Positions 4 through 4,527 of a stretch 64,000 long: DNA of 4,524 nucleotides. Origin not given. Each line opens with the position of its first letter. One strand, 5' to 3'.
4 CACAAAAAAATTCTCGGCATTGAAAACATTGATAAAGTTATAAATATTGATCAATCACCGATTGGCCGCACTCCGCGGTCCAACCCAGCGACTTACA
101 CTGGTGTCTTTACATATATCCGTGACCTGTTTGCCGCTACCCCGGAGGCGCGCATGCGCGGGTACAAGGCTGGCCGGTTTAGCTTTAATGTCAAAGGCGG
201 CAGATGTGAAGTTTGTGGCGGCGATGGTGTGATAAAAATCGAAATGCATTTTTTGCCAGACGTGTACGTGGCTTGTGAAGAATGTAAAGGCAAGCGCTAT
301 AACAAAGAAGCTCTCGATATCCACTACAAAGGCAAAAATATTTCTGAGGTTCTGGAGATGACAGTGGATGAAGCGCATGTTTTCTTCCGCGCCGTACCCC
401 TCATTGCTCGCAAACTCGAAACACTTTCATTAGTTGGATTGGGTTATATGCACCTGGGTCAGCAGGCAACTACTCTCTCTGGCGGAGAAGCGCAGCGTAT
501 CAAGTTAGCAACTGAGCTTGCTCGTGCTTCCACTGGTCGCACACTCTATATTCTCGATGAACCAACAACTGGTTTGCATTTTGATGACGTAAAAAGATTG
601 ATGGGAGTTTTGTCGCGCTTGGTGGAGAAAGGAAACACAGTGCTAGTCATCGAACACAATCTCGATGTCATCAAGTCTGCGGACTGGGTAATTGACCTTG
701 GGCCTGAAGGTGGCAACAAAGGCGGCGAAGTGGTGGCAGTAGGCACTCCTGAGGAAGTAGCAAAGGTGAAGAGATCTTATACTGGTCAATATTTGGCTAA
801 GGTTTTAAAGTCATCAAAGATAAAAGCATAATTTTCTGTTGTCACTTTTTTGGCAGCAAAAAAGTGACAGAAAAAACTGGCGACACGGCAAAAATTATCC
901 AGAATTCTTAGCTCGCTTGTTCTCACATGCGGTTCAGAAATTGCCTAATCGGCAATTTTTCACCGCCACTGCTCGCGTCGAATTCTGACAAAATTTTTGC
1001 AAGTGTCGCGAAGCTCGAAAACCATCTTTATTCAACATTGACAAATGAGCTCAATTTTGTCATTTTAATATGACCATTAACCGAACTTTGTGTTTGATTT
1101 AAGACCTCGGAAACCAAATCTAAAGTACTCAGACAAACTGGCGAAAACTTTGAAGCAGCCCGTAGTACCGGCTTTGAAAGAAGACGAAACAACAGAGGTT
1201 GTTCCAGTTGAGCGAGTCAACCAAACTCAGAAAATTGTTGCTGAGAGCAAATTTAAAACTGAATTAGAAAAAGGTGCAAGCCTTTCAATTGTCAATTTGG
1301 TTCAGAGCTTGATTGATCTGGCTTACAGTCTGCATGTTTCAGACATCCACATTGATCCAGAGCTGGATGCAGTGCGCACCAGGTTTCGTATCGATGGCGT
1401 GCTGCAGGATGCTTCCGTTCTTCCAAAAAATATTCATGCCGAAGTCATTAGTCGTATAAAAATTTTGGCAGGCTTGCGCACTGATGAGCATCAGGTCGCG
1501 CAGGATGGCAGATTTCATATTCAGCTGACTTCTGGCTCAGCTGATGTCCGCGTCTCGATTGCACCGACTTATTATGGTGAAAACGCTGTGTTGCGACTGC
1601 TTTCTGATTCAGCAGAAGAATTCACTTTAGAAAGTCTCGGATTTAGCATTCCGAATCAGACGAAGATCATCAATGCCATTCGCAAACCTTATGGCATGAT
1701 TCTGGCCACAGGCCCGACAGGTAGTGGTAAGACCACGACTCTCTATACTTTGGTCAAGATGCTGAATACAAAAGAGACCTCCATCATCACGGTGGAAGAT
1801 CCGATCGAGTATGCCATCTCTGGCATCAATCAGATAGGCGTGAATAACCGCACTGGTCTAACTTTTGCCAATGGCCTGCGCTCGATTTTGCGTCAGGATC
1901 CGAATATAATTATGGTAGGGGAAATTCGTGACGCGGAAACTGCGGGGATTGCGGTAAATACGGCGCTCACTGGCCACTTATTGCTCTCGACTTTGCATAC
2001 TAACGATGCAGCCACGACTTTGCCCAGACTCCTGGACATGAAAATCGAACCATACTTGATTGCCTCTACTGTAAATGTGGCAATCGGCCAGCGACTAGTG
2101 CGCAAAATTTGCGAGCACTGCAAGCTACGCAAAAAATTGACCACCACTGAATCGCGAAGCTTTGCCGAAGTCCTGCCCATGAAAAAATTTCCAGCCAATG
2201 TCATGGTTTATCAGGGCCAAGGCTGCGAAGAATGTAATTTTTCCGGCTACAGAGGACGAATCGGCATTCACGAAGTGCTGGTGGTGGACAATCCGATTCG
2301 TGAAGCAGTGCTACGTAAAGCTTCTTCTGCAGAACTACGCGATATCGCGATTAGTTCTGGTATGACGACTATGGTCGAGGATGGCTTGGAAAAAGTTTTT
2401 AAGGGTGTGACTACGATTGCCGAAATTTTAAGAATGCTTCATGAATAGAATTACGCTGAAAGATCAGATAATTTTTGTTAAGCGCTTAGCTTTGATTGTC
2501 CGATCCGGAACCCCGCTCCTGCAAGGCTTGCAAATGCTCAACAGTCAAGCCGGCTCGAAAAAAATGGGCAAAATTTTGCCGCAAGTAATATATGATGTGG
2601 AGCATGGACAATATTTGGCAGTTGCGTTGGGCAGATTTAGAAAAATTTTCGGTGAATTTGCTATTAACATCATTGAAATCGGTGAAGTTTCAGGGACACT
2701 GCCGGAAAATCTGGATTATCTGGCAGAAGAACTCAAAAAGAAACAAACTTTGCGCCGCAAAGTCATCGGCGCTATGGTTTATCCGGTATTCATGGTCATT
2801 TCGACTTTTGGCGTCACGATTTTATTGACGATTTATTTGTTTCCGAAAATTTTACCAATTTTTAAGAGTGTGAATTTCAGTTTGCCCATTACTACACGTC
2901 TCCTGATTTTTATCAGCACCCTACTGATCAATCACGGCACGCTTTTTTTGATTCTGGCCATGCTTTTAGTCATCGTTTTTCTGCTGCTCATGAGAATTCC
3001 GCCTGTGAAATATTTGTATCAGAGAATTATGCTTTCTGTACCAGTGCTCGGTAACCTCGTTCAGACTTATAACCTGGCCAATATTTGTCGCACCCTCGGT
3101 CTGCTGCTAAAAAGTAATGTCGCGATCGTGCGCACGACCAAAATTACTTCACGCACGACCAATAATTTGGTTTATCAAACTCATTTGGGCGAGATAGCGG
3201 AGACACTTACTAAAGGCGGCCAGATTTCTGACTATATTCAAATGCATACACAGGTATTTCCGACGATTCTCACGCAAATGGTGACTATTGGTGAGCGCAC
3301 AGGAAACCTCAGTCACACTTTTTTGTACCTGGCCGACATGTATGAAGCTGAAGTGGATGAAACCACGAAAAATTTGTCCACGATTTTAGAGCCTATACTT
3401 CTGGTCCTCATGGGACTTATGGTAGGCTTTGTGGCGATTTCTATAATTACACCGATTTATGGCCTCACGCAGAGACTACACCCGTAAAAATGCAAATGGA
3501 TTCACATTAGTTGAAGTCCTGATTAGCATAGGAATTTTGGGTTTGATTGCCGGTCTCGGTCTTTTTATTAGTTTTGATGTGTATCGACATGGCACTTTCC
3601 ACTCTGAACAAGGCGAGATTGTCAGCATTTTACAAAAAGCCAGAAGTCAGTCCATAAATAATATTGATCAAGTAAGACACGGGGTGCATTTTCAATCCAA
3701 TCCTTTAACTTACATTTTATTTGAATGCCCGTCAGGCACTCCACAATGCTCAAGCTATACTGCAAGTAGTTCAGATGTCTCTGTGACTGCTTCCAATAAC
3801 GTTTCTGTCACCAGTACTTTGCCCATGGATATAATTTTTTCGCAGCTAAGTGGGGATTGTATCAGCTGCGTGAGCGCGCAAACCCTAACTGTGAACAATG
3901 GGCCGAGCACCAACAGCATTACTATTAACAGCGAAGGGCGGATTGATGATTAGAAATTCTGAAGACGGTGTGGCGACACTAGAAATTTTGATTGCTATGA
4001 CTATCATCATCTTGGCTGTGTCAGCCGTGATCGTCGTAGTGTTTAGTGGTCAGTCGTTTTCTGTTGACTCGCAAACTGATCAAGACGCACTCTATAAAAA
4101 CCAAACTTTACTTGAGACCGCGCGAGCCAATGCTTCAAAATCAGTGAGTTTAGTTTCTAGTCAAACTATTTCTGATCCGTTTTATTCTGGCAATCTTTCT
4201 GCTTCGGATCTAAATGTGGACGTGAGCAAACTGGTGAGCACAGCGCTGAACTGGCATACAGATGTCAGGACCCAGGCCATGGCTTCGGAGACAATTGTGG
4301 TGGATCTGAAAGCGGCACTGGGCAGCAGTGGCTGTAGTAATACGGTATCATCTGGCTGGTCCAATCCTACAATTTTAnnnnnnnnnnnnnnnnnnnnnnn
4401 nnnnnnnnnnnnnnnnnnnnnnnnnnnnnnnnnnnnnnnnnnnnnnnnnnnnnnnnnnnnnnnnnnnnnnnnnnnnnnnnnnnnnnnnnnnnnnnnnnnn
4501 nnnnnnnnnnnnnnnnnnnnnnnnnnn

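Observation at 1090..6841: Compact monoderm-style type IV pilus operon whose largest pilin-like gene carries an LVIVD beta-propeller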

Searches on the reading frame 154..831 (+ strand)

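Call 33: search_protein_families(library=pfam, proteins=[window:154-831:+], max_evalue=1)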
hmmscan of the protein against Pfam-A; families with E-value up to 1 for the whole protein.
window:154-831:+ (225 aa): 5 families
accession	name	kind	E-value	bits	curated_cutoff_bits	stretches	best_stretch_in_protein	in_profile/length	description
PF00005.33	ABC_tran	-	2.5e-06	28.6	25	1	84-139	85-137/137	ABC transporter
PF13304.12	AAA_21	-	4.6e-05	24.1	27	1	108-165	238-295/304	AAA domain, putative AbiEii toxin, Type IV TA system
PF00684.25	DnaJ_CXXCXGXG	-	0.0065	17.2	32.7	1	17-48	17-51/65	DnaJ central domain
PF14354.12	Lar_restr_allev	-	0.057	14.1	28.6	1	18-50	6-34/58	Restriction alleviation protein Lar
PF14258.12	DUF4350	-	0.061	14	30.4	1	120-172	28-77/181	Domain of unknown function (DUF4350)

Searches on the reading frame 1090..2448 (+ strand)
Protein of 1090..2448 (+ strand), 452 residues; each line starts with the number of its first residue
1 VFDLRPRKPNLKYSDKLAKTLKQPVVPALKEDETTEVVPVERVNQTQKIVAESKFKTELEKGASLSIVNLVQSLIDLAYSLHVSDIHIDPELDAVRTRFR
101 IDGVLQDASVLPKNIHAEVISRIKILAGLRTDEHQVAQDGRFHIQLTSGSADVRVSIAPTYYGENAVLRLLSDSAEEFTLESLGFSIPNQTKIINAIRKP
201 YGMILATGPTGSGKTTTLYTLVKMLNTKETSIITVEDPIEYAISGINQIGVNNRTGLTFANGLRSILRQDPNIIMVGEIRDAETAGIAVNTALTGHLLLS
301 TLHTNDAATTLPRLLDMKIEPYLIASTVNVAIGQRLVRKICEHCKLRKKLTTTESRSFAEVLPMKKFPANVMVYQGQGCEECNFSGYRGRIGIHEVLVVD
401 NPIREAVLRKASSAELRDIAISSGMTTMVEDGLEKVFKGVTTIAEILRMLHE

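Call 3: search_protein_families(library=pfam, proteins=[window:1090-2448:+], max_evalue=1)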
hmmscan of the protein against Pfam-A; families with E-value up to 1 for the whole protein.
window:1090-2448:+ (452 aa): 23 families
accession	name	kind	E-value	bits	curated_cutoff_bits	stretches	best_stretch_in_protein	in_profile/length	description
PF00437.27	T2SSE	-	9e-118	393.6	24.9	1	66-448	7-370/370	Type II/IV secretion system protein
PF13401.12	AAA_22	-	0.00035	21.3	27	1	200-238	4-42/130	AAA domain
PF25199.1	nSTAND_NTPase5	-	0.00042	20.6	34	1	198-240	38-81/145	Novel STAND NTPase 5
PF13604.12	AAA_30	-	0.0011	19.2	27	1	189-234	5-51/191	AAA domain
PF02562.22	PhoH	-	0.0038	17.2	27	1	188-235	7-54/205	PhoH-like protein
PF20720.3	nSTAND3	-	0.0044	17.2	27.2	1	199-238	15-54/155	Novel STAND NTPase 3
PF00270.35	DEAD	-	0.0088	16.2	26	1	188-226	2-40/167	DEAD/DEAH box helicase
PF00005.33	ABC_tran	-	0.011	16.8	25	1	207-237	17-47/137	ABC transporter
PF13173.12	AAA_14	-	0.011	16.1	27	1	203-244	4-46/129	AAA domain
PF00448.28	SRP54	-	0.012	15.7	22.7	1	203-235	3-35/196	SRP54-type protein, GTPase domain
PF12775.13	AAA_7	-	0.015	15.2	25.8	1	201-235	33-67/181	P-loop containing dynein motor region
PF13245.12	AAA_19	-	0.016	15.8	25.1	1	192-231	3-41/134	AAA domain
PF04851.21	ResIII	-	0.019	15.3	22.5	1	192-233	14-57/164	Type III restriction enzyme, res subunit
PF03215.21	Rad17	-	0.051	13.9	23.8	1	199-228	43-72/186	Rad17 P-loop domain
PF13555.12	AAA_29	-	0.06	13.5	27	1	201-221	22-42/61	P-loop containing region of AAA domain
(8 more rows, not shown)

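Call 4: search_protein_families(library=ncbifam, proteins=[window:1090-2448:+], max_evalue=1)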
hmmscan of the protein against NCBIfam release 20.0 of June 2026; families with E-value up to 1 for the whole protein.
window:1090-2448:+ (452 aa): 36 families (the best 25 are shown)
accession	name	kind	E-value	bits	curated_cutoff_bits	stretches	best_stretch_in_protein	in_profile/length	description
TIGR02533.1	type_II_gspE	equivalog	8e-148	493.1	630.25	1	47-449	88-485/486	type II secretion system ATPase GspE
TIGR02538.1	type_IV_pilB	equivalog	2.6e-141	472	675.65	1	33-450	144-562/564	type IV-A pilus assembly ATPase PilB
NF007755.0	PRK10436.1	equivalog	4.6e-125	417.9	617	1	39-450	59-459/465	type II secretion system protein GspE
NF053534.1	T4PilAsmATPsTfpB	equivalog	2.7e-117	392.6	850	1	65-449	199-581/584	type IV pilus assembly ATPase TfpB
NF041000.1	ATPase_ComGA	equivalog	3.6e-72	242.6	300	1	73-338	2-266/267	competence type IV pilus ATPase ComGA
TIGR01420.1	pilT_fam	subfamily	1.3e-49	169.3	319.1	1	72-317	3-242/343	PilT/PilU family type 4a pilus ATPase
TIGR02525.1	plasmid_TraJ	equivalog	4.4e-25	88.4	368.3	1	193-318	141-273/372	plasmid transfer ATPase TraJ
TIGR02524.1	dot_icm_DotB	equivalog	3.7e-23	82.3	463.3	1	191-337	124-285/358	Dot/Icm type IV secretion system ATPase DotB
NF058587.1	archaellum_moto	equivalog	7.4e-16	58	550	1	204-351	278-429/527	archaellum flagellar ATPase motor FlaI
TIGR03819.1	heli_sec_ATPase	hypoth_equivalog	3.1e-14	52.9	373.15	1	119-314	99-297/340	TadA family conjugal transfer-associated ATPase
TIGR02788.1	VirB11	equivalog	1e-13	51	249.95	1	196-319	140-267/308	P-type DNA transfer ATPase VirB11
TIGR02782.1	TrbB_P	equivalog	1.7e-13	50.6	304.55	1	193-318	129-256/303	P-type conjugative transfer ATPase TrbB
NF010469.0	PRK13894.1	subfamily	6e-12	45.5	508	1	189-315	137-265/320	conjugal transfer ATPase TrbB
NF010407.0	PRK13833.1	subfamily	6.6e-11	42.2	499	1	192-320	136-265/323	conjugal transfer protein TrbB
NF010425.0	PRK13851.1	equivalog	3.5e-09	36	461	1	203-315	164-281/344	type IV secretion system protein VirB11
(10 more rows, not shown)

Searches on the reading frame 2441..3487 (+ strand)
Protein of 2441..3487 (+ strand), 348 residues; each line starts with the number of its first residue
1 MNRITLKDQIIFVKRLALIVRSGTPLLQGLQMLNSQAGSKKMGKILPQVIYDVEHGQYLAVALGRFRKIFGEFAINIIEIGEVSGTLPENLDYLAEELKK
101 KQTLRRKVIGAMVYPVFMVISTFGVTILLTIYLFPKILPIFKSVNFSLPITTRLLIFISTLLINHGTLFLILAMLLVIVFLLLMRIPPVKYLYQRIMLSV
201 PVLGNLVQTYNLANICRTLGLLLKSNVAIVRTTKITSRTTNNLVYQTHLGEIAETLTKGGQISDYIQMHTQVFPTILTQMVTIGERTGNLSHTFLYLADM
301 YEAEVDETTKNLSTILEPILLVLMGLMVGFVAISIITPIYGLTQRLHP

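Call 3: search_protein_families(library=pfam, proteins=[window:2441-3487:+], max_evalue=1)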
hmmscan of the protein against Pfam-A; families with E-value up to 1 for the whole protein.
window:2441-3487:+ (348 aa): 3 families
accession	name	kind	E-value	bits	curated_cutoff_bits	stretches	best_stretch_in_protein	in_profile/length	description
PF00482.28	T2SSF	-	2.2e-46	157.3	25.2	2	12-135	1-125/125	Type II secretion system (T2SS), protein F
PF09843.14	DUF2070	-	0.11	11.2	30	1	98-186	62-148/561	Predicted membrane protein (DUF2070)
PF07332.16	Phage_holin_3_6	-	0.37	11.3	28.4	0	89-185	17-88/116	Putative Actinobacterial Holin-X, holin superfamily III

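Call 4: search_protein_families(library=ncbifam, proteins=[window:2441-3487:+], max_evalue=1)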
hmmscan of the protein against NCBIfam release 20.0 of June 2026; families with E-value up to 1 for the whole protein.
window:2441-3487:+ (348 aa): 6 families
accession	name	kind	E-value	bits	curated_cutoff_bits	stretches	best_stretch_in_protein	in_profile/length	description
TIGR02120.1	GspF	equivalog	1.7e-78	264.7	424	1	3-344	59-399/401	type II secretion system inner membrane protein GspF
NF052607.1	T4PiliAsmPilCThrm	equivalog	5.3e-67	226.7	700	1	5-345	64-403/406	type IV pilus assembly protein PilC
NF007861.0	PRK10573.1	equivalog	1.8e-62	211.7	401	1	8-345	60-397/401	protein transport protein HofC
NF052606.1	T4PiliAsmPilCMyx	equivalog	6.7e-62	209.6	700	1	3-345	76-417/419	type IV pilus assembly protein PilC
NF047826.1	T3SSXpsF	equivalog_domain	1.1e-45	156.1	650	1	7-344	66-402/405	type II secretion system protein XpsF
NF041012.2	T4P_ComGB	equivalog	2.6e-37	128.9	240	1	7-342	1-330/332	competence type IV pilus assembly protein ComGB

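Call 54: find_related_loci(query=A4, collection=metagenome_contigs, flank=6000)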
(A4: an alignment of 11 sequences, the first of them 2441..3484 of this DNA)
Query A4 (348 aa) in metagenome_contigs; peptide patterns used: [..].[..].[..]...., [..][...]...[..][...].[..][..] (x = any residue, [..] = any of these).
600 stretches matched a pattern (row limit reached: there are more); 466 encode a relative of the query (tblastn E <= 1e-3); the best 80 are kept; 80 distinct loci.
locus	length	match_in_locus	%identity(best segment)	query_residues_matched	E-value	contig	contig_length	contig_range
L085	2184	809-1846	56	3-348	9e-143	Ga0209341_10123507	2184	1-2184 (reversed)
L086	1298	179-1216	55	3-348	5e-140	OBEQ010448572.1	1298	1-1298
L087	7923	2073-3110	56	3-348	5e-128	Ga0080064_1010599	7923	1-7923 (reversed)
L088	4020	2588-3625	54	3-348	2e-129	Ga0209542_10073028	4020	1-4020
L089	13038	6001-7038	56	3-348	1e-126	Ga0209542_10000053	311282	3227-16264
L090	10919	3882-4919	52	3-348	3e-125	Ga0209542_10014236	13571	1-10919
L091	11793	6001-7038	54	3-348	3e-125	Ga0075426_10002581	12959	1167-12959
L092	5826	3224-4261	53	3-348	2e-125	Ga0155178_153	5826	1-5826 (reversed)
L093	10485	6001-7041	53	2-348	1e-123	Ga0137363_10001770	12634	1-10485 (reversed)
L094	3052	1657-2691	52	4-348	3e-128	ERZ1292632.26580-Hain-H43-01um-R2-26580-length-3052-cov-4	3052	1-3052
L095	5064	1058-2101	53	1-348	2e-123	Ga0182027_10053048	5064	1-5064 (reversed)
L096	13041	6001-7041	53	3-348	2e-122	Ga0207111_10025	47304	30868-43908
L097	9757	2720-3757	53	3-348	5e-122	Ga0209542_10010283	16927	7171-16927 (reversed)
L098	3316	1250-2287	52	3-348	6e-126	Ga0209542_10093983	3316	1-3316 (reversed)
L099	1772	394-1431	52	3-348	3e-131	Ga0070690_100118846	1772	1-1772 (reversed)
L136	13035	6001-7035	49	3-347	6e-114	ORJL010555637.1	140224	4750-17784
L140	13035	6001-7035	50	4-348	2e-113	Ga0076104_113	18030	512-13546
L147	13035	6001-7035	54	3-348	2e-124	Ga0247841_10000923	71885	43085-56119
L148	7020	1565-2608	47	2-348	3e-112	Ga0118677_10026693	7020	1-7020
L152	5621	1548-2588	49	3-348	1e-111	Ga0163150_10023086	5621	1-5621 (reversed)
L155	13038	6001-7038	47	3-348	2e-111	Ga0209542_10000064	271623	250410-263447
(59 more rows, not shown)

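Call 77: search_protein_families(library=pfam, proteins=[L136:7083-8876:+, L136:8882-11107:+, L136:11111-12595:+, L140:9513-12017:+, L148:5220-7019:+, L091:7510-9978:+, L155:7503-9848:+, L152:2969-5476:+, L147:7538-9589:+], max_evalue=0.001)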
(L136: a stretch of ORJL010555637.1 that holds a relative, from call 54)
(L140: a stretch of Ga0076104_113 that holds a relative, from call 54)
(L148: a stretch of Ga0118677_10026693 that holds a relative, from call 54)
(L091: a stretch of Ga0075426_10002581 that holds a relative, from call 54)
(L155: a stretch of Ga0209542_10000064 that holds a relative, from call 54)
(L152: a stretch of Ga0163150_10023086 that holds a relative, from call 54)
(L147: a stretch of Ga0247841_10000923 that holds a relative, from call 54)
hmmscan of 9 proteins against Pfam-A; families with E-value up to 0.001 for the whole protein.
L136:7083-8876:+ (597 aa): 2 families
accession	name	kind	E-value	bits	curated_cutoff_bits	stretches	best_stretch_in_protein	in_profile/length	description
PF13620.12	CarboxypepD_reg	-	2.8e-11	44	32.3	1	172-259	6-76/82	Carboxypeptidase regulatory-like domain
PF07963.17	N_methyl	-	7.2e-05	22.6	21.2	1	10-34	2-26/27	Prokaryotic N-terminal methylation motif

L136:8882-11107:+ (741 aa): 1 family
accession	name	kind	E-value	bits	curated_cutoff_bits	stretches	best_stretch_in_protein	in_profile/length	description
PF07963.17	N_methyl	-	5.3e-06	26.2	21.2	1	545-568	2-25/27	Prokaryotic N-terminal methylation motif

L136:11111-12595:+ (494 aa): 0 families

L140:9513-12017:+ (834 aa): 3 families
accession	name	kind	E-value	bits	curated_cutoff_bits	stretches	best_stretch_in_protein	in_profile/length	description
PF19403.5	SpaA_2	-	3.9e-19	69.5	25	3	227-308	3-96/96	Prealbumin-like fold domain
PF00092.34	VWA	-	4.4e-07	30.7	23.8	1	324-471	3-142/174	von Willebrand factor type A domain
PF13519.12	VWA_2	-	4.8e-06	27.6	27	1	323-436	1-106/107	von Willebrand factor type A domain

L148:5220-7019:+ (600 aa): 1 family
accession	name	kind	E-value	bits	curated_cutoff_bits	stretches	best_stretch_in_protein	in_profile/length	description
PF19403.5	SpaA_2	-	1.7e-08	35.4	25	1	229-313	4-96/96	Prealbumin-like fold domain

L091:7510-9978:+ (822 aa): 1 family
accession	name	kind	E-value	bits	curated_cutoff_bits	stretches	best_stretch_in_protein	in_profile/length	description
PF08309.17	LVIVD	-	6.7e-12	45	20.2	1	338-376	3-40/42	LVIVD repeat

L155:7503-9848:+ (781 aa): 2 families
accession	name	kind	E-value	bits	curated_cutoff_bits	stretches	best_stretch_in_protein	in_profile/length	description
PF16640.11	Big_3_5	-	5.6e-07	30.5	35.5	1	570-657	6-80/88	Bacterial Ig-like domain (group 3)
PF08309.17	LVIVD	-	8.8e-06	25.4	20.2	1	275-307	7-37/42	LVIVD repeat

L152:2969-5476:+ (835 aa): 2 families
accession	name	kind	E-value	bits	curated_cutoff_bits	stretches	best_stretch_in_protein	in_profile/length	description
PF08309.17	LVIVD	-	6.6e-15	54.6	20.2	1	344-384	2-40/42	LVIVD repeat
PF07679.22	I-set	-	1.8e-06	28.3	23.7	0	796-833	56-90/90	Immunoglobulin I-set domain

L147:7538-9589:+ (683 aa): 2 families
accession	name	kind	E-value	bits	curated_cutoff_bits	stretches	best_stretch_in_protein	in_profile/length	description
PF08309.17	LVIVD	-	3.7e-10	39.4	20.2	0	314-344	6-35/42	LVIVD repeat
PF11773.13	ComGE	-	0.00022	21.5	25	1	15-63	3-51/82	Competence system putative prepilin ComGE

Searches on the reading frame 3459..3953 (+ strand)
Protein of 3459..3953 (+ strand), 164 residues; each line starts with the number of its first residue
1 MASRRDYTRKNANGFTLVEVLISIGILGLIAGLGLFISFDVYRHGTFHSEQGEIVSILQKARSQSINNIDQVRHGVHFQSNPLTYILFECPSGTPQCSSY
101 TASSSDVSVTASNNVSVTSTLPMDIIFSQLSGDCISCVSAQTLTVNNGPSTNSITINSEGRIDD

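Call 3: search_protein_families(library=pfam, proteins=[window:3459-3953:+], max_evalue=1)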
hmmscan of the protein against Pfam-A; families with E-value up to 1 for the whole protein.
window:3459-3953:+ (164 aa): 2 families
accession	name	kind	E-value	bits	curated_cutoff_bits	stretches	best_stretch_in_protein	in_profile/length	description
PF07963.17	N_methyl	-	2e-07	30.8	21.2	1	9-33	1-25/27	Prokaryotic N-terminal methylation motif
PF12019.13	GspH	-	0.038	14.9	21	1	53-160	4-108/108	Type II transport protein GspH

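Call 4: search_protein_families(library=ncbifam, proteins=[window:3459-3953:+], max_evalue=1)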
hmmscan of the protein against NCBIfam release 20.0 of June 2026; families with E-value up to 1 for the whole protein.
window:3459-3953:+ (164 aa): 10 families
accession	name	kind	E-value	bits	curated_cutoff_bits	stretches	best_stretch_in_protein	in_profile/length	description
NF041013.1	T4P_ComGE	equivalog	5.3e-06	26.4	49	1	10-68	1-59/83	competence type IV pilus minor pilin ComGE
TIGR02532.1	IV_pilin_GFxxxE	domain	4.5e-05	23.1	16.3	1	13-35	2-24/24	prepilin-type N-terminal cleavage/methylation domain-containing protein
NF007800.0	PRK10506.1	equivalog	0.00012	22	158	1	8-162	4-149/163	prepilin peptidase-dependent protein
NF040982.1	ComGD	equivalog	0.0097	16.3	70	1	13-89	2-76/139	competence type IV pilus minor pilin ComGD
NF041002.1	pilin_ComGF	equivalog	0.03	14.6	80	1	13-62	2-53/139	competence type IV pilus minor pilin ComGF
NF006453.0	PRK08808.1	equivalog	0.032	13.3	295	1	9-56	3-46/211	type II secretion system protein J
NF007862.0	PRK10574.1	equivalog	0.037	14.1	138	1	11-35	3-27/145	prepilin peptidase-dependent pilin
TIGR01708.2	typeII_sec_gspH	equivalog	0.042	13.8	80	1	13-36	2-25/169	type II secretion system minor pseudopilin GspH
TIGR01710.1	typeII_sec_gspG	equivalog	0.069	13.2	88.85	1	14-33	2-21/134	type II secretion system major pseudopilin GspG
NF041775.1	typeIV_PilA_Myxo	equivalog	0.2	11.6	400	1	12-39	10-39/214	type IV pilin protein PilA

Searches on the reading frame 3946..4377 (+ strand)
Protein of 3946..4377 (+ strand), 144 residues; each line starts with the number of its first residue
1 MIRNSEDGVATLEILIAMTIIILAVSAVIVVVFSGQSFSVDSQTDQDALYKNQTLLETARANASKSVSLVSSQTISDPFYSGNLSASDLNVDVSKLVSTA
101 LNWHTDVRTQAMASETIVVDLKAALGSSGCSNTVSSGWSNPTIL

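Call 47: find_homologous_proteins(query=window:3946-4377:+, max_evalue=0.001)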
Query seq(144 aa): 51 candidates shared short words with the query, none scored E <= 0.001.
